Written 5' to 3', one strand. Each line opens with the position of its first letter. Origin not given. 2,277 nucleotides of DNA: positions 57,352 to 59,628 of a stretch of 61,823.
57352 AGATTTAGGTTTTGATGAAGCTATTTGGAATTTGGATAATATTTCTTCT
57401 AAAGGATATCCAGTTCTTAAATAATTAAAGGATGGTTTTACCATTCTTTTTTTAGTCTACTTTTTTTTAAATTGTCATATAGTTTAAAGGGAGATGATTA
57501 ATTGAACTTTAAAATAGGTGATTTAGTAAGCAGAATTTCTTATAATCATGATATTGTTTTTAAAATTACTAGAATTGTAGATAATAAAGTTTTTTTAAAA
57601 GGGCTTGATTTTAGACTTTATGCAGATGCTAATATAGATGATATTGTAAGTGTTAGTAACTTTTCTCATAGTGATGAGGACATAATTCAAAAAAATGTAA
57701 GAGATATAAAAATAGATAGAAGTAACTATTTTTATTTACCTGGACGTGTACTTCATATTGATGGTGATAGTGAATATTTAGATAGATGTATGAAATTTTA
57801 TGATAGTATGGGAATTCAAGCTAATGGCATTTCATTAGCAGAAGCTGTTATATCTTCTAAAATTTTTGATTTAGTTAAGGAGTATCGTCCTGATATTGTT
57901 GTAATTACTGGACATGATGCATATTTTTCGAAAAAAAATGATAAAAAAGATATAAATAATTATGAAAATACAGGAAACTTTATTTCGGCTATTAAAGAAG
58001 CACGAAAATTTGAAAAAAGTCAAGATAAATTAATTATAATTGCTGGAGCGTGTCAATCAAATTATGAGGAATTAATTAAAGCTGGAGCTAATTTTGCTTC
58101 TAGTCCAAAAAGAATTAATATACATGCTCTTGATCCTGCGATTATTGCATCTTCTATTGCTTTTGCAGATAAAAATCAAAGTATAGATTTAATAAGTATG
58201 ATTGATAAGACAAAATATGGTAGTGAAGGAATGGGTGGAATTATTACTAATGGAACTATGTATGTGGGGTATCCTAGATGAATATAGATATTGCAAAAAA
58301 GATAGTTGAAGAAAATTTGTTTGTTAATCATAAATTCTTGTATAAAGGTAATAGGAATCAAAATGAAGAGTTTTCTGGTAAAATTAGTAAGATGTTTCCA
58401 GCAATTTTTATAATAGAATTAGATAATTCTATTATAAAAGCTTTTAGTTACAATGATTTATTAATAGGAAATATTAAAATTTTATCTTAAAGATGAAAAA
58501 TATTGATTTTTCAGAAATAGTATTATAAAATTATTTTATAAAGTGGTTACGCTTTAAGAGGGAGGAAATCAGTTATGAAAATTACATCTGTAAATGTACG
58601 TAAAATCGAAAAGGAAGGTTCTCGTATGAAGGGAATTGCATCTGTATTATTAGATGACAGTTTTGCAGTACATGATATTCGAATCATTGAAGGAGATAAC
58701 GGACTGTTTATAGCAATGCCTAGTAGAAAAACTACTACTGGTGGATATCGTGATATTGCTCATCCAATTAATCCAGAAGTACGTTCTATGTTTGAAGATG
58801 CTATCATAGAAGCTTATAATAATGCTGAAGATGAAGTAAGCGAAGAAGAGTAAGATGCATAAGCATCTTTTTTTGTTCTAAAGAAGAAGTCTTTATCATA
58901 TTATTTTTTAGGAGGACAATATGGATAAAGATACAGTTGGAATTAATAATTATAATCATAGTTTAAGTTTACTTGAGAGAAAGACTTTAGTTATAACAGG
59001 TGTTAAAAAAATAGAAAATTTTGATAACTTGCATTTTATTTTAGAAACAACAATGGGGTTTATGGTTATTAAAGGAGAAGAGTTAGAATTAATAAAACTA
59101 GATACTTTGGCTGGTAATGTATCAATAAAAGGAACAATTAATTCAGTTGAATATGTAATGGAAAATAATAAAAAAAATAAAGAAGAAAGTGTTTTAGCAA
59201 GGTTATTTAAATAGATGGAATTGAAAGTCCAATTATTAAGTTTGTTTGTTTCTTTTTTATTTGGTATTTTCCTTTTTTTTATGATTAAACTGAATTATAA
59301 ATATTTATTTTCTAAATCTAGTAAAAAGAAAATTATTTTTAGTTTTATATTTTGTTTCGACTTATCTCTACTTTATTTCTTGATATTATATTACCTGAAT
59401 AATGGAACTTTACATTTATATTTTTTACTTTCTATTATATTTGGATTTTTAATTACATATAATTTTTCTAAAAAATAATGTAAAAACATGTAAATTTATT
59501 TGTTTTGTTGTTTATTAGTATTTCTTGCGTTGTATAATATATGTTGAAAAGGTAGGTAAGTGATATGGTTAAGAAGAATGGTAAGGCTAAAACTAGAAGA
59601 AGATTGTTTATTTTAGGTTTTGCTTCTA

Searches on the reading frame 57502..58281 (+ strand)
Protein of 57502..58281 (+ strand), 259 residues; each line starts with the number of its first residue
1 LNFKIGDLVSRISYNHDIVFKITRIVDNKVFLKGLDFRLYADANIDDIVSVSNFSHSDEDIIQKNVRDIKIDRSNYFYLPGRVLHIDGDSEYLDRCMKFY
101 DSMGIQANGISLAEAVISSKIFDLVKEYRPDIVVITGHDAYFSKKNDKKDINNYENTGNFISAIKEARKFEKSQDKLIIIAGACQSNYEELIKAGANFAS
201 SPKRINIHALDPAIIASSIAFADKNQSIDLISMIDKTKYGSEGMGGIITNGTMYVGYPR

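Call 46: search_protein_families(library=pfam, max_evalue=0.01, proteins=[window:57502-58281:+])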
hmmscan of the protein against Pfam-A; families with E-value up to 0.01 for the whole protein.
window:57502-58281:+ (259 aa): 1 family
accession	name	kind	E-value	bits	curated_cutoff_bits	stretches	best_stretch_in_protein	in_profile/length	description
PF05582.17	Peptidase_U57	-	1.4e-90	303.9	25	1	4-258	1-280/280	YabG peptidase U57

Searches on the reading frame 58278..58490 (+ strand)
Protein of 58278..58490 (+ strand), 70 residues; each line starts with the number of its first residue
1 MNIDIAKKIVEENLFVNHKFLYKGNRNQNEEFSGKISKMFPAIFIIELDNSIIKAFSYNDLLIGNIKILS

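Call 46: search_protein_families(library=pfam, max_evalue=0.01, proteins=[window:58278-58490:+])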
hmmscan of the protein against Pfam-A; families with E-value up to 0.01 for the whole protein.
window:58278-58490:+ (70 aa): 1 family
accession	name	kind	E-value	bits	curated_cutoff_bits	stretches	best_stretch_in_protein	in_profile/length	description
PF06257.17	VEG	-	1.4e-06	28.7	25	1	23-68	23-72/73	Biofilm formation stimulator VEG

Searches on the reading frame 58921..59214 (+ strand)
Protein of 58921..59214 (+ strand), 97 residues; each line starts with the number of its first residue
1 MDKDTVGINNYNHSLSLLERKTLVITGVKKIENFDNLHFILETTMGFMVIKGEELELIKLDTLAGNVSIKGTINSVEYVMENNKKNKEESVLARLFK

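Call 46: search_protein_families(library=pfam, max_evalue=0.01, proteins=[window:58921-59214:+])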
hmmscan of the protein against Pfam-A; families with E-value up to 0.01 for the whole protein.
window:58921-59214:+ (97 aa): 1 family
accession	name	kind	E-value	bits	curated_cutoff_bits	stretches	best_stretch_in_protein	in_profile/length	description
PF07873.16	YabP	-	5.2e-17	61.8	27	1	13-78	1-64/64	YabP family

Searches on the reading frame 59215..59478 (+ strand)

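Call 46: search_protein_families(library=pfam, max_evalue=0.01, proteins=[window:59215-59478:+])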
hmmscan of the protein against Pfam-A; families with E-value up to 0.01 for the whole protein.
window:59215-59478:+ (87 aa): 1 family
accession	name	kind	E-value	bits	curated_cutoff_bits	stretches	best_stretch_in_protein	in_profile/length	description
PF09578.15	Spore_YabQ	-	7e-05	23.4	27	1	10-84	1-77/79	Spore cortex protein YabQ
